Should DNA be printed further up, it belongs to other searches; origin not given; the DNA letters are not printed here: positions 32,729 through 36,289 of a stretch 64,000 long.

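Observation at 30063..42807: prsT heads a 9-to-10-gene operon encoding a complete ABC-transporter-dependent glycan pathway inside a PEP-CTERM locus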

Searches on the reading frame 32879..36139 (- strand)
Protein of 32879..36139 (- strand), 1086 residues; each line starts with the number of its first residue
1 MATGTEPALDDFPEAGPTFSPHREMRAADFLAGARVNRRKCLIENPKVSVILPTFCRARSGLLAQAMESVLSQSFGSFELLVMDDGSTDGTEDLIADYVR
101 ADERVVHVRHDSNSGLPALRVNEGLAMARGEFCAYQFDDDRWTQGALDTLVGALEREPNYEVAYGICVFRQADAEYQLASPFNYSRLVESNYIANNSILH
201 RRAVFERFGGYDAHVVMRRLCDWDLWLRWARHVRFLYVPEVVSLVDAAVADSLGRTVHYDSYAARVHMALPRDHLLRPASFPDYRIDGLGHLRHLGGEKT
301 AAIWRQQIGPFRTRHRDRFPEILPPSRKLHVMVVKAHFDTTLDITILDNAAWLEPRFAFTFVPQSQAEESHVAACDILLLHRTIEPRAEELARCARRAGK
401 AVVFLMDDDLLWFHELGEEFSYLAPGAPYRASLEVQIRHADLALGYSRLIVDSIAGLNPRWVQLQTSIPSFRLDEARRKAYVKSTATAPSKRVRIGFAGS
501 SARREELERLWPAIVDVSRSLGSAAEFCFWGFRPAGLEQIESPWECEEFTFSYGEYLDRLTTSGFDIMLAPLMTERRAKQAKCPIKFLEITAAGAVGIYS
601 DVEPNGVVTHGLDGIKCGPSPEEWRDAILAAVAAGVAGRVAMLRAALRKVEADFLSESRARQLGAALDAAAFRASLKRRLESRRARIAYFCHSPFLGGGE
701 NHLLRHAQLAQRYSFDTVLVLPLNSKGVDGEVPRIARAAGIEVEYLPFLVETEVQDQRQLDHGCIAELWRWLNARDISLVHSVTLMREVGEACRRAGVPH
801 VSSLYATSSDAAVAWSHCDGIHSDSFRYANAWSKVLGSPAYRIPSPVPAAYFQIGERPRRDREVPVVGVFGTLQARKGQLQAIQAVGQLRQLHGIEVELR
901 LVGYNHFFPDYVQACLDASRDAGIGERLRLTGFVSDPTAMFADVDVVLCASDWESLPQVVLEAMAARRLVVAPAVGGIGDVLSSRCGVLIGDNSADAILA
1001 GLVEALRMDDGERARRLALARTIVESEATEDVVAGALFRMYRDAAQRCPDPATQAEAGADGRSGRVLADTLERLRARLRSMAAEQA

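Call 3: search_protein_families(library=pfam, proteins=[window:32879-36139:-], max_evalue=0.01)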
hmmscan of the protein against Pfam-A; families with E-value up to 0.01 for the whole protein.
window:32879-36139:- (1086 aa): 6 families
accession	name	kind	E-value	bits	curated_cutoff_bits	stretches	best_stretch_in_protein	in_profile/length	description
PF13692.12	Glyco_trans_1_4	-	2.4e-27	96.3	27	2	865-1006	2-140/142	Glycosyl transferases group 1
PF00535.33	Glycos_transf_2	-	1.2e-21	77.8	23.3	1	49-188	1-132/168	Glycosyl transferase family 2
PF00534.26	Glycos_transf_1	-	9.3e-20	71.3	26.4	1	860-1016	11-164/172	Glycosyl transferases group 1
PF10111.15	Glyco_tranf_2_2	-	2.7e-08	34.1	27.3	1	67-240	16-210/276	Glycosyltransferase like family 2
PF13524.12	Glyco_trans_1_2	-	0.00015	22.2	25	0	938-1028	41-133/144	Glycosyl transferase-like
PF13641.12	Glyco_tranf_2_3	-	0.0024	18.4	27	0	46-163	1-119/230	Glycosyltransferase like family 2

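Call 4: search_protein_families(library=ncbifam, proteins=[window:32879-36139:-], max_evalue=0.01)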
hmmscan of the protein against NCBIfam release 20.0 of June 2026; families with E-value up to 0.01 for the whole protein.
window:32879-36139:- (1086 aa): 33 families (the best 25 are shown)
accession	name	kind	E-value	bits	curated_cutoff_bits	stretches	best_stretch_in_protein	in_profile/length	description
NF053739.1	GlytfEpsEBac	equivalog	3.5e-21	75.4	450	1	46-230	1-186/265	glycosyltransferase EpsE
NF050050.1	ProtGlycPglI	equivalog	1.4e-19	70.6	500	1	46-172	2-124/306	GalNAc(5)-diNAcBac-PP-undecaprenol beta-1,3-glucosyltransferase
NF047683.1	TeichurnBiosyTuaG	equivalog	1.6e-17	64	400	1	45-153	5-110/252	teichuronic acid biosynthesis protein TuaG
NF007482.0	PRK10073.1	equivalog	7.9e-14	51.4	423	1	45-152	5-108/334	glycosyltransferase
TIGR03088.1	stp2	hypoth_equivalog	1.2e-12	47.6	409.05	1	857-1042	187-371/374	TIGR03088 family PEP-CTERM/XrtA system glycosyltransferase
NF041394.1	GtaseAglG_Halo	equivalog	2.9e-12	46.5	440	1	47-215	2-178/304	glucosyl-dolichyl phosphate glucuronosyltransferase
NF007453.0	PRK10018.1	equivalog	1.3e-11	44.7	382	1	44-152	4-109/280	colanic acid biosynthesis glycosyltransferase WcaA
TIGR04017.1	WcaA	equivalog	1.9e-11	44.1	495.75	1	43-151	2-107/279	colanic acid biosynthesis glycosyltransferase WcaA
NF041876.1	EPS_EpsE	equivalog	8.2e-11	41.8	400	1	869-1034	219-386/389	exopolysaccharide biosynthesis GT4 family glycosyltransferase EpsE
NF041875.1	EPS_EpsD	equivalog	8.5e-11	41.8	370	1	48-143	1-93/325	exopolysaccharide biosynthesis glycosyltransferase EpsD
TIGR03937.1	PgaC_IcaA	equivalog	1.4e-10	40.8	422.3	1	42-162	41-158/407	poly-beta-1,6-N-acetyl-D-glucosamine synthase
NF053787.1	GlcN_PG_synth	equivalog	2.6e-08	33.1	480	1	939-1043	257-358/361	N-acetylglucosaminyl phosphatidylglycerol synthase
NF038295.1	EPS_HpsP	equivalog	3.9e-08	32.7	550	1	859-1043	202-386/388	hormogonium polysaccharide biosynthesis glycosyltransferase HpsP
TIGR02149.1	glgA_Coryne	subfamily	1e-07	31.5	302.4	1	939-1043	279-389/391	glycogen synthase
TIGR04440.1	glyco_TIGR04440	domain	8.1e-07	29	70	1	47-201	1-151/215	TIGR00180 family glycosyltransferase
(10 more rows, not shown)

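Call 22: search_solved_structures(query=window:32879-36139:-, max_evalue=0.01)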
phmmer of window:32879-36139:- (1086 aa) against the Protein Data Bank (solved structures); distinct sequences matched with E-value up to 0.01: 54.
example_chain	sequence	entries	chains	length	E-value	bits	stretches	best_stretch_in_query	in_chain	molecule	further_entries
1h7l_A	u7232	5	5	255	1e-10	43.5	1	46-206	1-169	SPORE COAT POLYSACCHARIDE BIOSYNTHESIS PROTEIN SPSA | PROTEIN (SPORE COAT POLYSACCHARIDE BIOSYNTHESIS PROTEIN SPSA)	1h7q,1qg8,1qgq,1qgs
5hea_A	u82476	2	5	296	1.9e-09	39.3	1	48-155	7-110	Putative glycosyltransferase (GalT1)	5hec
9jma_A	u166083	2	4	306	1.1e-08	36.8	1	48-244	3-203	GalNAc(5)-diNAcBac-PP-undecaprenol beta-1,3-glucosyltransferase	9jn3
2z87_A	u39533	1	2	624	2.7e-08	35.5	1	44-184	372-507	Chondroitin synthase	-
2z86_A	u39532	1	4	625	2.8e-08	35.5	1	44-184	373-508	Chondroitin synthase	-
3bcv_A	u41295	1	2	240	1.9e-07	32.7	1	46-141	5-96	Putative glycosyltransferase protein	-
6h1j_A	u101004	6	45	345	7.7e-06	27.4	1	46-164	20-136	Probable ss-1,3-N-acetylglucosaminyltransferase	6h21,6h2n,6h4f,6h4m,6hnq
6p61_A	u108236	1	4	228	2.1e-05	25.9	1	44-163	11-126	Glycosyltransferase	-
9omm_A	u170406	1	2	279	2.2e-05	25.9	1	48-223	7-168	Glycosyltransferase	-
9omh_A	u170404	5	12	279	2.2e-05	25.9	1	48-223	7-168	Glycosyltransferase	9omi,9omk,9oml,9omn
9omj_A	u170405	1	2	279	2.4e-05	25.7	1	48-223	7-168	Glycosyltransferase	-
5i45_A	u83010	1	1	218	9.3e-05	23.8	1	860-999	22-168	Glycosyl transferases group 1 family protein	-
8bz8_A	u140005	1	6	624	0.00019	22.7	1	43-142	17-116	Glycosyltransferase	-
8bz4_A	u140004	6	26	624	0.00019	22.7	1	43-142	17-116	Glycosyltransferase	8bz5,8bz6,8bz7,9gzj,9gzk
9m88_C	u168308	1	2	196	0.00023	22.5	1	939-1009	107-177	Glycogen synthase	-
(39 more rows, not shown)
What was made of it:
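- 32879..36139 (-): 1086-aa three-module glycosyltransferase, the putative polymerase. GT2 at residues 46-240 and GT4 at 860-1043 (calls 3, 22).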

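Call 26: find_homologous_proteins(query=window:32879-36139:-, max_evalue=1e-10)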
Query window:32879-36139:- (1086 aa): 324 proteins with E <= 1e-10 among 8000 candidates; the best 120 are listed.
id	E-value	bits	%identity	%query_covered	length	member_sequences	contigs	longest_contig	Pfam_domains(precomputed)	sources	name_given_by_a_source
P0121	0.0e+0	2470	100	100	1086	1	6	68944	PF10111.15,PF00534.27,PF00535.33,PF13692.13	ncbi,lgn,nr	ncbi:MAG: glycosyltransferase [Burkholderiales bacterium]|nr:glycosyltransferase [Burkholderiales ba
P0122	0.0e+0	2108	86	100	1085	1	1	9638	PF10111.15,PF00534.27,PF00535.33,PF13692.13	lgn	-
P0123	0.0e+0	1269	55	98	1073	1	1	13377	PF10111.15,PF00534.27,PF00535.33,PF13692.13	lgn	-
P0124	0.0e+0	1243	55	94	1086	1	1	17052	PF10111.15,PF13641.13,PF00534.27,PF00535.33,PF13692.13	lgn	-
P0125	0.0e+0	1222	53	97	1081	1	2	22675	PF10111.15,PF00534.27,PF00535.33,PF13692.13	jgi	jgi:glycosyltransferase involved in cell wall biosynthesis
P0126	0.0e+0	1219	53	97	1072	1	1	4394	PF10111.15,PF00534.27,PF00535.33,PF13692.13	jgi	jgi:O-antigen biosynthesis protein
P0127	0.0e+0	1216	53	97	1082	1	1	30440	PF10111.15,PF13641.13,PF00534.27,PF00535.33,PF13692.13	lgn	-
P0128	0.0e+0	1215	53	97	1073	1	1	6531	PF10111.15,PF13641.13,PF00534.27,PF00535.33,PF13692.13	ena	-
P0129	0.0e+0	1215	52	97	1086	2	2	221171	PF10111.15,PF13641.13,PF00534.27,PF00535.33,PF13692.13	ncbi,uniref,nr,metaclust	ncbi:hypothetical protein A6V36_31130 [Paraburkholderia ginsengiterrae]|uniref:Glycosyltransferase 2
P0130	0.0e+0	1211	53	98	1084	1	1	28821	PF10111.15,PF00534.27,PF00535.33,PF20706.4,PF13692.13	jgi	jgi:O-antigen biosynthesis protein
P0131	0.0e+0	1210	54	97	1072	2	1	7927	PF10111.15,PF00534.27,PF13524.13,PF00535.33,PF13692.13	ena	-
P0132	0.0e+0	1209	53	98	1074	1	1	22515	PF10111.15,PF13641.13,PF00534.27,PF00535.33,PF13692.13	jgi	jgi:glycosyltransferase involved in cell wall biosynthesis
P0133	0.0e+0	1209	52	97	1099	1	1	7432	PF10111.15,PF13641.13,PF00534.27,PF00535.33,PF13692.13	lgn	-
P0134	0.0e+0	1208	54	93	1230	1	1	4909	PF10111.15,PF00534.27,PF00535.33,PF13692.13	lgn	-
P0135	0.0e+0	1200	54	98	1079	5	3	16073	PF10111.15,PF00534.27,PF00535.33,PF13692.13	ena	-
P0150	0.0e+0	1151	51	94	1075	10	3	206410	PF10111.15,PF13641.13,PF00534.27,PF00535.33,PF13692.13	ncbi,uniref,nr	ncbi:glycosyltransferase [Aeromonas dhakensis]|uniref:glycosyltransferase n=1 Tax=Aeromonas TaxID=64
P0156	0.0e+0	1112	51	94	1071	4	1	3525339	PF10111.15,PF13641.13,PF00534.27,PF13524.13,PF00535.33,PF13692.13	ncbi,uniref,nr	ncbi:hypothetical protein A9P79_23560 [Cupriavidus taiwanensis]|uniref:glycosyltransferase n=1 Tax=C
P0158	0.0e+0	1100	51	94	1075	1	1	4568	PF10111.15,PF00534.27,PF00535.33,PF13692.13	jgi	jgi:O-antigen biosynthesis protein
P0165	0.0e+0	1028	48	98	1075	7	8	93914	PF10111.15,PF00534.27,PF00535.33,PF20706.4,PF13692.13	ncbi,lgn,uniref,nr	ncbi:glycosyltransferase [Burkholderia vietnamiensis]|uniref:glycosyltransferase n=1 Tax=Burkholderi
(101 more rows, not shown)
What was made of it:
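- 32879..36139 (-): Full-length homologues at 48-55% identity occur in Cupriavidus, Aeromonas, Paraburkholderia, Burkholderia and Solibacter (call 26).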

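Call 27: find_encoding_contigs(protein=P0122, flank=10000, max_places=2)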
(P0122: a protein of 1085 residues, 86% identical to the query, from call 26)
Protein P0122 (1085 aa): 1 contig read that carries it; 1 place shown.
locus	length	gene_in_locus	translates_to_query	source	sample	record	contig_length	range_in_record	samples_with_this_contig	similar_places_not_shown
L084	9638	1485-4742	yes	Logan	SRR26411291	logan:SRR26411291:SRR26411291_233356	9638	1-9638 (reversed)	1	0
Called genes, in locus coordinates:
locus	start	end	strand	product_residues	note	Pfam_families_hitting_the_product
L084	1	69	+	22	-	?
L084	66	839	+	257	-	PF00005:ABC_tran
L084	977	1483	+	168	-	-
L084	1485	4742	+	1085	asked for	PF00535:Glycos_transf_2, PF10111:Glyco_tranf_2_2, PF00534:Glycos_transf_1, PF13692:Glyco_trans_1_4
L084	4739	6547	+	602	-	PF08241:Methyltransf_11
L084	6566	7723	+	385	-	-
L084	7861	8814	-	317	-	PF07589:PEP_exosort_dom (weak)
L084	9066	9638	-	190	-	?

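Call 28: find_encoding_contigs(protein=P0129, flank=10000, max_places=1)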
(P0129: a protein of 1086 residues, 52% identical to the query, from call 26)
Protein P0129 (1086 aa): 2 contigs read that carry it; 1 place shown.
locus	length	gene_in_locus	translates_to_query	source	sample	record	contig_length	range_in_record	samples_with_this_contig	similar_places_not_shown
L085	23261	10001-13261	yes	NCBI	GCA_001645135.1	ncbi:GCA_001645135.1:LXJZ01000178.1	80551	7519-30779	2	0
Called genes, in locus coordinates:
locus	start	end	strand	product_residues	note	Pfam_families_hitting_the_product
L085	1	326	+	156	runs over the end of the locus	-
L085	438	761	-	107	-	PF00581:Rhodanese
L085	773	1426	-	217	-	PF01135:PCMT, PF13489:Methyltransf_23 (weak), PF00398:RrnaAD (weak), PF05175:MTS (weak), PF13847:Methyltransf_31 (weak), PF08241:Methyltransf_11 (weak), PF08242:Methyltransf_12 (weak), PF13649:Methyltransf_25, +1 more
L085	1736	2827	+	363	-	PF00356:LacI, PF00532:Peripla_BP_1, PF13407:Peripla_BP_4, PF13377:Peripla_BP_3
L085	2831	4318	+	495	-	PF00005:ABC_tran, PF13304:AAA_21 (faint), PF00005:ABC_tran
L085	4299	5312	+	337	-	PF02653:BPD_transp_2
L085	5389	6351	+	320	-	PF13407:Peripla_BP_4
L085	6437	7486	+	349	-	PF01261:AP_endonuc_2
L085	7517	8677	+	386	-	PF01408:GFO_IDH_MocA, PF22725:GFO_IDH_MocA_C3, PF02894:GFO_IDH_MocA_C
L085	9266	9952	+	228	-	-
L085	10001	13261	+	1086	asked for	PF00535:Glycos_transf_2, PF10111:Glyco_tranf_2_2, PF13641:Glyco_tranf_2_3 (weak), PF00534:Glycos_transf_1, PF13692:Glyco_trans_1_4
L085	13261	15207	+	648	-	PF01209:Ubie_methyltran (weak), PF08241:Methyltransf_11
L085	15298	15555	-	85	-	-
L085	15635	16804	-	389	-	PF13433:Peripla_BP_5, PF13458:Peripla_BP_6, PF01094:ANF_receptor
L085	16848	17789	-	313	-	PF00126:HTH_1, PF03466:LysR_substrate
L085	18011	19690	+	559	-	PF03460:NIR_SIR_ferr, PF01077:NIR_SIR, PF03460:NIR_SIR_ferr, PF01077:NIR_SIR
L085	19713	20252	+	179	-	PF06073:DUF934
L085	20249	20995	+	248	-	PF01507:PAPS_reduct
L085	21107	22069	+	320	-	PF01507:PAPS_reduct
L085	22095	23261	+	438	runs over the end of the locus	PF00009:GTP_EFTU, PF01926:MMR_HSR1 (faint), PF03144:GTP_EFTU_D2 (weak), PF22594:GTP-eEF1A_C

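Call 29: find_encoding_contigs(protein=P0156, flank=10000, max_places=1)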
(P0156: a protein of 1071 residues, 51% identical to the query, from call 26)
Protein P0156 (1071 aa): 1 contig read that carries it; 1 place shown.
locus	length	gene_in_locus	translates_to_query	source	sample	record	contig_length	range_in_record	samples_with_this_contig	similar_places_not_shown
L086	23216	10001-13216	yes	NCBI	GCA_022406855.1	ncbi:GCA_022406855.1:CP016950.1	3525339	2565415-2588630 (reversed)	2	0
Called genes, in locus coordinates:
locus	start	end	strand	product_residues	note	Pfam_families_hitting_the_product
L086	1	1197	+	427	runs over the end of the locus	PF12890:DHOase, PF07969:Amidohydro_3, PF01979:Amidohydro_1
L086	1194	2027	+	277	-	PF01553:Acyltransferase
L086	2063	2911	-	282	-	PF00149:Metallophos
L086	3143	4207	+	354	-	PF00106:adh_short (faint), PF01073:3Beta_HSD, PF01370:Epimerase, PF02719:Polysacc_synt_2, PF04321:RmlD_sub_bind, PF16363:GDP_Man_Dehyd, PF07993:NAD_binding_4 (weak)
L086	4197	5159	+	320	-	PF04321:RmlD_sub_bind, PF01370:Epimerase, PF02719:Polysacc_synt_2 (weak), PF16363:GDP_Man_Dehyd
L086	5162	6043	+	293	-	PF00483:NTP_transferase, PF12804:NTP_transf_3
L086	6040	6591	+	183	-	PF00908:dTDP_sugar_isom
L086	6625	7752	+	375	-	PF01041:DegT_DnrJ_EryC1, PF00266:Aminotran_5 (weak)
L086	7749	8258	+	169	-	PF13302:Acetyltransf_3, PF13420:Acetyltransf_4 (weak), PF00583:Acetyltransf_1, PF13673:Acetyltransf_10 (weak), PF13508:Acetyltransf_7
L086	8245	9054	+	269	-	PF01061:ABC2_membrane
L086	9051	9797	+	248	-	PF00005:ABC_tran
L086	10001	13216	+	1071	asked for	PF00535:Glycos_transf_2, PF10111:Glyco_tranf_2_2 (faint), PF13641:Glyco_tranf_2_3 (faint), PF13524:Glyco_trans_1_2 (faint), PF13692:Glyco_trans_1_4 (weak), PF00534:Glycos_transf_1, PF13692:Glyco_trans_1_4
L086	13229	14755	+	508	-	PF08241:Methyltransf_11 (weak)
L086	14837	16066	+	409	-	-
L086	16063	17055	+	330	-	PF00535:Glycos_transf_2, PF13641:Glyco_tranf_2_3 (weak)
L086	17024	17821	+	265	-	PF00535:Glycos_transf_2 (weak)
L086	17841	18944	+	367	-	PF00953:Glycos_transf_4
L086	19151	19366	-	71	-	PF08845:SymE_toxin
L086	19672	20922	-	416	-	PF01943:Polysacc_synt, PF13440:Polysacc_synt_3 (weak)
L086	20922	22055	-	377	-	PF13439:Glyco_transf_4, PF13477:Glyco_trans_4_2, PF13579:Glyco_trans_4_4, PF20706:GT4-conflict, PF00534:Glycos_transf_1, PF13692:Glyco_trans_1_4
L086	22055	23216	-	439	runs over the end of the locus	PF02397:Bac_transf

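Call 30: find_encoding_contigs(protein=P0150, flank=10000, max_places=1)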
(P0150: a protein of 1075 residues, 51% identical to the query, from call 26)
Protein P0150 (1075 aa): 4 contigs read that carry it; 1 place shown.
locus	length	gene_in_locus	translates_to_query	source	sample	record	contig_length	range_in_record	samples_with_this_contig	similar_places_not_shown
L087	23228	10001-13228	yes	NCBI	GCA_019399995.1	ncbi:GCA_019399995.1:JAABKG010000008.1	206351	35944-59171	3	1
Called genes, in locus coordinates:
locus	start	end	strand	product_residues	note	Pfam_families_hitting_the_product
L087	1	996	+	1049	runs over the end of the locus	PF00873:ACR_tran, PF02355:SecD_SecF_C (faint)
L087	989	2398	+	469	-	PF02321:OEP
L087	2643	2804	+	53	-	-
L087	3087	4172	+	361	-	PF01073:3Beta_HSD, PF01370:Epimerase, PF02719:Polysacc_synt_2, PF04321:RmlD_sub_bind, PF16363:GDP_Man_Dehyd, PF07993:NAD_binding_4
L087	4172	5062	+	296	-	PF01370:Epimerase, PF04321:RmlD_sub_bind, PF16363:GDP_Man_Dehyd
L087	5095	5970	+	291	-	PF00483:NTP_transferase, PF12804:NTP_transf_3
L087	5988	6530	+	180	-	PF00908:dTDP_sugar_isom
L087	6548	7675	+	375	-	PF01041:DegT_DnrJ_EryC1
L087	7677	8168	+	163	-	PF13302:Acetyltransf_3, PF13420:Acetyltransf_4, PF00583:Acetyltransf_1, PF13508:Acetyltransf_7, PF08445:FR47 (weak)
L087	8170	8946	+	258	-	PF01061:ABC2_membrane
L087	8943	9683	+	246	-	PF00005:ABC_tran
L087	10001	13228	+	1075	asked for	PF00535:Glycos_transf_2, PF10111:Glyco_tranf_2_2, PF13641:Glyco_tranf_2_3 (weak), PF00534:Glycos_transf_1, PF13692:Glyco_trans_1_4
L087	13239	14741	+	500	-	PF01209:Ubie_methyltran (weak), PF08241:Methyltransf_11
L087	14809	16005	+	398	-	-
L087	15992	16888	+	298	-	PF00535:Glycos_transf_2 (weak)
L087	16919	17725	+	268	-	PF00535:Glycos_transf_2, PF13641:Glyco_tranf_2_3 (weak), PF13632:Glyco_trans_2_3 (weak)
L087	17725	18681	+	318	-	PF01073:3Beta_HSD, PF01370:Epimerase, PF02719:Polysacc_synt_2 (faint), PF04321:RmlD_sub_bind, PF05368:NmrA (weak), PF16363:GDP_Man_Dehyd, PF13460:NAD_binding_10, PF07993:NAD_binding_4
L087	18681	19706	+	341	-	PF00953:Glycos_transf_4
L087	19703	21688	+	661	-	PF13727:CoA_binding_3, PF04321:RmlD_sub_bind (weak), PF01073:3Beta_HSD (weak), PF01370:Epimerase, PF02719:Polysacc_synt_2, PF16363:GDP_Man_Dehyd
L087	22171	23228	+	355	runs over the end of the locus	PF00953:Glycos_transf_4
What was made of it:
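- Cupriavidus taiwanensis (L086) and Aeromonas dhakensis (L087) carry rmlB-rmlD-rmlA-rmlC-DegT-GNAT-Wzm-Wzt-GT-MT-X-GT2-GT2-(epimerase)-WecA (calls 29, 30). The cassette sits in classical O-antigen positions, next to rmlBDAC and wecA, in Cupriavidus and Aeromonas (calls 29, 30). The cassette's homologues sit in O-antigen-type loci (calls 29, 30).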
